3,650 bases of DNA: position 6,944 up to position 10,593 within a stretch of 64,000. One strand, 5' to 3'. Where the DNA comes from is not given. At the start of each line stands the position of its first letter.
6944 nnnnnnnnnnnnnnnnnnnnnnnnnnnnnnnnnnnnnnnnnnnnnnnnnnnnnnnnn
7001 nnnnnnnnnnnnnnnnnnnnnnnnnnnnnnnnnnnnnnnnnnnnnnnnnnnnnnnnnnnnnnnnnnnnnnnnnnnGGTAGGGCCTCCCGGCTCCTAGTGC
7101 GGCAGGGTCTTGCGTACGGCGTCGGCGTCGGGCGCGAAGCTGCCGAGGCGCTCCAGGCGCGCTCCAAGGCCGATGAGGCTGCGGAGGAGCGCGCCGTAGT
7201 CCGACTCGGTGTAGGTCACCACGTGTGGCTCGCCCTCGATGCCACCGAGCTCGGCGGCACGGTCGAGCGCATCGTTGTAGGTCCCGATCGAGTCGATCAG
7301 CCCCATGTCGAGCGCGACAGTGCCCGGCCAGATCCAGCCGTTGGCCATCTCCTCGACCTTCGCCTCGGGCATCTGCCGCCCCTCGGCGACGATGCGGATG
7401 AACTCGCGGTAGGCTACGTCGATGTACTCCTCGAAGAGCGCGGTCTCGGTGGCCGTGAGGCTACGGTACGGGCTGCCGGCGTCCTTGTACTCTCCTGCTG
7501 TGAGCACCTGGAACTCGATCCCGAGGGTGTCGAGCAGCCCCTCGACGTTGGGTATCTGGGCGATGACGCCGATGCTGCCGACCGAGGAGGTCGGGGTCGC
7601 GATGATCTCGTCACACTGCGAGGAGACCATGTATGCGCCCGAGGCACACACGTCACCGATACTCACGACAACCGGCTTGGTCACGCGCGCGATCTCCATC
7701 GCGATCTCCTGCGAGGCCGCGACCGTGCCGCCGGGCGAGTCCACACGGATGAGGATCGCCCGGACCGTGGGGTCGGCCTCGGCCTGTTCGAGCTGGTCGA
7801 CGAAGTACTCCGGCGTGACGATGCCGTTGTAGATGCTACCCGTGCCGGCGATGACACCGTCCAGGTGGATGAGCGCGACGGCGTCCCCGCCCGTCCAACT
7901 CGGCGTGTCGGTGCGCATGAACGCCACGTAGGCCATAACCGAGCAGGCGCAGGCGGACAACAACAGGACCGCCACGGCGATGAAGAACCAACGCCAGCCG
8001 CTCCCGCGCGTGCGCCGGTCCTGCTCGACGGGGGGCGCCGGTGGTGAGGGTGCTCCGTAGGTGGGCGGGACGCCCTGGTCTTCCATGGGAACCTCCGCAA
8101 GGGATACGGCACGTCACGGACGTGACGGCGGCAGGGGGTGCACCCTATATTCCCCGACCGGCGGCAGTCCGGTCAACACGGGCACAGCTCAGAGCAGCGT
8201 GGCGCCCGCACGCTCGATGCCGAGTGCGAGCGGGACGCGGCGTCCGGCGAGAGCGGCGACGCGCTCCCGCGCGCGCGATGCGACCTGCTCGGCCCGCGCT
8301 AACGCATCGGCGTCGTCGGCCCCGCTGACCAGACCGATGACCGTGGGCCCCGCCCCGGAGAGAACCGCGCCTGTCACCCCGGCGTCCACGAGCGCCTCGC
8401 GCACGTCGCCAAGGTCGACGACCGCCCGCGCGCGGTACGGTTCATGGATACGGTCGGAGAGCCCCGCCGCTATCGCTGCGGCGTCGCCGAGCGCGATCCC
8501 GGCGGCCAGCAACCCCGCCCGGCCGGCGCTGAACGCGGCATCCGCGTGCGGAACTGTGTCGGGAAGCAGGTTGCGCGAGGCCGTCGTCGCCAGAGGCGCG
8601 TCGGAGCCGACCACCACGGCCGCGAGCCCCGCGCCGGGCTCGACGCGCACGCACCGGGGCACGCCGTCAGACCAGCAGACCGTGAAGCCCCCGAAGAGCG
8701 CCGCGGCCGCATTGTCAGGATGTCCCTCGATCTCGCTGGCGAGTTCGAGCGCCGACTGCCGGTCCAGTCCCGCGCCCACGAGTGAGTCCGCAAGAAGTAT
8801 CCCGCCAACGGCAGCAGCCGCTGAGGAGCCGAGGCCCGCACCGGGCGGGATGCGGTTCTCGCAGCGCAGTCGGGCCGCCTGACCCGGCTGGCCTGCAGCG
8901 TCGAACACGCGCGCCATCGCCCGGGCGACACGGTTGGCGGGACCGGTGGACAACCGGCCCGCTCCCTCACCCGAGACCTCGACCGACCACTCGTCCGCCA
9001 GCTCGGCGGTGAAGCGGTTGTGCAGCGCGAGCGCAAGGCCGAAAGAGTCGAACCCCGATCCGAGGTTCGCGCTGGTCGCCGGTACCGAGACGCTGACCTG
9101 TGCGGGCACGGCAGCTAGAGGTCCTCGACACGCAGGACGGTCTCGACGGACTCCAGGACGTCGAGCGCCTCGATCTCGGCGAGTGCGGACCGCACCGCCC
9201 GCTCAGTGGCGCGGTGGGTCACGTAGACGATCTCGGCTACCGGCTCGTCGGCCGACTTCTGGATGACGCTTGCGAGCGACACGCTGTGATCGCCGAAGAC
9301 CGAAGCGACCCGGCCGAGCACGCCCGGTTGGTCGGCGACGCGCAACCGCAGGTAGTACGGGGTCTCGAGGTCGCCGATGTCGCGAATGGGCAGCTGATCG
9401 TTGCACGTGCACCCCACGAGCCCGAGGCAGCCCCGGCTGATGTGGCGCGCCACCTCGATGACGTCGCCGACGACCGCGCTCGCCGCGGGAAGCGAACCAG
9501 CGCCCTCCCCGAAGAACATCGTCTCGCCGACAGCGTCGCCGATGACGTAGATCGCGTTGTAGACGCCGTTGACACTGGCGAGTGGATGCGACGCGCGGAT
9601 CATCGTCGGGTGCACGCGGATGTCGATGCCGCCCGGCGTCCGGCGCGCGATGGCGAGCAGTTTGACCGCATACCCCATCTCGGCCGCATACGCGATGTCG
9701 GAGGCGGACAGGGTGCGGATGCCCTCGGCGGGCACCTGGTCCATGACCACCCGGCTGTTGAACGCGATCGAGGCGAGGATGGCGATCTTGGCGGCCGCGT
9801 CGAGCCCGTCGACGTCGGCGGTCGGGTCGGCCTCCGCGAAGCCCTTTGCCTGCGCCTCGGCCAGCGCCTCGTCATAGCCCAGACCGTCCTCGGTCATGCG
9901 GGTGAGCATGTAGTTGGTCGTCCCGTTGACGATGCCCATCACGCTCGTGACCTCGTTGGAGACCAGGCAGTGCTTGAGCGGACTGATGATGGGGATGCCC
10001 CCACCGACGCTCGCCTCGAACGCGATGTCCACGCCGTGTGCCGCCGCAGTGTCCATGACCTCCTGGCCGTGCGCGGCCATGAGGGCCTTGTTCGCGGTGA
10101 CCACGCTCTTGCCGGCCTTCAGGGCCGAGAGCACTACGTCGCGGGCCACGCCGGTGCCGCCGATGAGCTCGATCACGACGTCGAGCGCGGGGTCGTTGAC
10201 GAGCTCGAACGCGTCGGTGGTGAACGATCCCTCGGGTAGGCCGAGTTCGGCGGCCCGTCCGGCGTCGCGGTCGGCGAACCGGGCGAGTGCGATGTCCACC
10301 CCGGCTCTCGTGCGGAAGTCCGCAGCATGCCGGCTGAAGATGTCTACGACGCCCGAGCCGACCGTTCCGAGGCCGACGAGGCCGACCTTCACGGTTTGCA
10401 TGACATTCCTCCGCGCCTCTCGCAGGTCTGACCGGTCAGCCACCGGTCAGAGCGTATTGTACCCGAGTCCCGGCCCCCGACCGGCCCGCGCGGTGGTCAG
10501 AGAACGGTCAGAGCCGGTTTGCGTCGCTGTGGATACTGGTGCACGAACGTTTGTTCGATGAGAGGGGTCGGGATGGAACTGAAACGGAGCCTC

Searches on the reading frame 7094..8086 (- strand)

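Call 86: search_protein_families(library=pfam, proteins=[window:7094-8086:-], max_evalue=0.00001)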
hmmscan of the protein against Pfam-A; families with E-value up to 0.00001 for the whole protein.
window:7094-8086:- (330 aa): 2 families
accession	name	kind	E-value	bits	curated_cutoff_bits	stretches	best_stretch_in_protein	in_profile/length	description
PF01343.23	Peptidase_S49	-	3.5e-47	160.6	24.9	1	136-282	6-152/154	Peptidase family S49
PF25145.1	NfeD1b_N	-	1.9e-08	34.6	40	1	97-178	20-101/189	NfeD1b, N-terminal domain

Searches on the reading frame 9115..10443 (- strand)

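Call 55: search_protein_families(library=pfam, proteins=[window:9115-10443:-], max_evalue=0.00001)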
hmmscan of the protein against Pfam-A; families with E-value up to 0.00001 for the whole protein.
window:9115-10443:- (442 aa): 3 families
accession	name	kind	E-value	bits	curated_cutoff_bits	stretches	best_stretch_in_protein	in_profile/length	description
PF00742.24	Homoserine_dh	-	1.6e-65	220.6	22.9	1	151-329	1-173/173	Homoserine dehydrogenase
PF03447.22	NAD_binding_3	-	1.5e-20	74.5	24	1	24-143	1-116/116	Homoserine dehydrogenase, NAD binding domain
PF01842.31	ACT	-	2.8e-12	46.6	27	1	363-427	1-64/66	ACT domain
